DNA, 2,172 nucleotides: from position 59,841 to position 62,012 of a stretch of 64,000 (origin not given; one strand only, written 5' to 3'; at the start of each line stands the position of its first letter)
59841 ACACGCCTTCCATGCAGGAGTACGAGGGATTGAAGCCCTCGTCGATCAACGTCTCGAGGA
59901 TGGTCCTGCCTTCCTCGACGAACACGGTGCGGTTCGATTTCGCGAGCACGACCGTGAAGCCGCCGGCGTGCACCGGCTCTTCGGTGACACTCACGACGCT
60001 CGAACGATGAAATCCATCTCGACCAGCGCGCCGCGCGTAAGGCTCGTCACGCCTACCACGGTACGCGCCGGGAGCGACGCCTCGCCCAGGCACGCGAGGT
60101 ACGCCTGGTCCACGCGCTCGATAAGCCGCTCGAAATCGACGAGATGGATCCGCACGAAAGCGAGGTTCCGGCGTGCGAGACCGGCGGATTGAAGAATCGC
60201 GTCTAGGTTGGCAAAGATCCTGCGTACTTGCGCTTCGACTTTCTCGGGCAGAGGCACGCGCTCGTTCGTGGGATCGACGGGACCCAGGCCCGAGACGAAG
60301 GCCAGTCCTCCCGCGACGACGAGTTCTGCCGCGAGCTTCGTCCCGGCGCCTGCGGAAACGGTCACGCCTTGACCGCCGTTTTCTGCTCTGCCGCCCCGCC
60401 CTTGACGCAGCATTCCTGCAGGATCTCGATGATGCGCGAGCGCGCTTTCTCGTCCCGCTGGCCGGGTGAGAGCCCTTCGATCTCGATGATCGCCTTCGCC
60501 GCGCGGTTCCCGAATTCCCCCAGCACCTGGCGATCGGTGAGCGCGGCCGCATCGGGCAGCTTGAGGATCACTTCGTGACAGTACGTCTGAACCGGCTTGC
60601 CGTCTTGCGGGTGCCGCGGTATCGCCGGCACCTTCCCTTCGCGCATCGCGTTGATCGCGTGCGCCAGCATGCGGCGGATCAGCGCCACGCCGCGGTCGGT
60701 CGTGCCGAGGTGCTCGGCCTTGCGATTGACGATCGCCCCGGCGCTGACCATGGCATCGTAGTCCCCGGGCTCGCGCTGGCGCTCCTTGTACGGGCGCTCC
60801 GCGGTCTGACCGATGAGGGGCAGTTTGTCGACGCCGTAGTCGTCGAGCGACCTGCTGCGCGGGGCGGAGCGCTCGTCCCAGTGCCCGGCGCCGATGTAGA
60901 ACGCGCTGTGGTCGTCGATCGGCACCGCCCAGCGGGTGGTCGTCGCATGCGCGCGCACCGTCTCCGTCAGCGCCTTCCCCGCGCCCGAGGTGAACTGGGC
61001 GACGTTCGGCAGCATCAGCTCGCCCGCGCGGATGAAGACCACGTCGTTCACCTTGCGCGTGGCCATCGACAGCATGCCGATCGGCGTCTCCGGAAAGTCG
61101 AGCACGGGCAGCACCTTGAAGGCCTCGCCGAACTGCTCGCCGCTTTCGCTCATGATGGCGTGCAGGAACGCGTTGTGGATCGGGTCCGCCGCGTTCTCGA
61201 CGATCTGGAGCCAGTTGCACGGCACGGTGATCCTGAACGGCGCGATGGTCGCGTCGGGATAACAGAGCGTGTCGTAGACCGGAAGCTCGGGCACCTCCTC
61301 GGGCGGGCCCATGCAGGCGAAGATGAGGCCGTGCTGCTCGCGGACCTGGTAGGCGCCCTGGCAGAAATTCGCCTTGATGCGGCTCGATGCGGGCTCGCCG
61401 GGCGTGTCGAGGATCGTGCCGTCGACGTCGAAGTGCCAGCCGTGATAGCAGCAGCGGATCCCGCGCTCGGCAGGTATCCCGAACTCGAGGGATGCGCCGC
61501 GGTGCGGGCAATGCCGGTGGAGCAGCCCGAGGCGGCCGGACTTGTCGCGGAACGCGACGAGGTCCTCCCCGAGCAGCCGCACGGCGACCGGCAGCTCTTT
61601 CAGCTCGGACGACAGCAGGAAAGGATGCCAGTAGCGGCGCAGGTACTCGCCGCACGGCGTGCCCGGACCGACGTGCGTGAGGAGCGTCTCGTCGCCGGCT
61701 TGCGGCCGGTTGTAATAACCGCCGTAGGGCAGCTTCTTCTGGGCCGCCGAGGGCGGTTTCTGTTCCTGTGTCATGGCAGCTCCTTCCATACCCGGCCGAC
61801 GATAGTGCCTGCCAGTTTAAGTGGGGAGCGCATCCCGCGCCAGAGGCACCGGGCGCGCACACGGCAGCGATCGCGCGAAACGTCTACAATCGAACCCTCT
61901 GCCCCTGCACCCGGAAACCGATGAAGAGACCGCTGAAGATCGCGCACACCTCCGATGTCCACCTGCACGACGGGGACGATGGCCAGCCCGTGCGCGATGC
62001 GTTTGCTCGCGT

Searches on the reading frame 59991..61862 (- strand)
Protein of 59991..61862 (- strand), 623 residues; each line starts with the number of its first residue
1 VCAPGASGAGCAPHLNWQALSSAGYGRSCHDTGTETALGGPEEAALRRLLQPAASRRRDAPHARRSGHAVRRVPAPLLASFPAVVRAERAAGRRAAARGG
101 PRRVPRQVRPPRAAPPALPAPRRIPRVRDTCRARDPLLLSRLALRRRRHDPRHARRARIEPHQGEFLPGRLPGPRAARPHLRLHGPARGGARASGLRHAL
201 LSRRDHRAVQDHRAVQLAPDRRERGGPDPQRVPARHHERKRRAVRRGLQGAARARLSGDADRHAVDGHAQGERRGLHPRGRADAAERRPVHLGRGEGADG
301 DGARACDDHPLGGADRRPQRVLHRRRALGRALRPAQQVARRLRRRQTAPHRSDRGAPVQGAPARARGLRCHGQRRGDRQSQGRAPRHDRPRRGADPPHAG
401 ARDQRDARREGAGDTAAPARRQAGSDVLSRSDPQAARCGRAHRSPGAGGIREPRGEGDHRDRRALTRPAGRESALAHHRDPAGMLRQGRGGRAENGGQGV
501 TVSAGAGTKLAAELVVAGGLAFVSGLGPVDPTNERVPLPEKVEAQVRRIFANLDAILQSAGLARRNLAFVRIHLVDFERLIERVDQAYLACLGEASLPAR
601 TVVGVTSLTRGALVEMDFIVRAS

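Call 88: search_protein_families(library=ncbifam, proteins=[window:59991-61862:-], max_evalue=1e-10)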
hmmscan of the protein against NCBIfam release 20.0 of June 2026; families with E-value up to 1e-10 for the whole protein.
window:59991-61862:- (623 aa): 1 family
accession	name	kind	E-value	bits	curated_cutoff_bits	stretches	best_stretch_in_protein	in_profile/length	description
TIGR00004.1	TIGR00004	subfamily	3.5e-14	53.1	106.25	1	515-620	20-123/125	Rid family detoxifying hydrolase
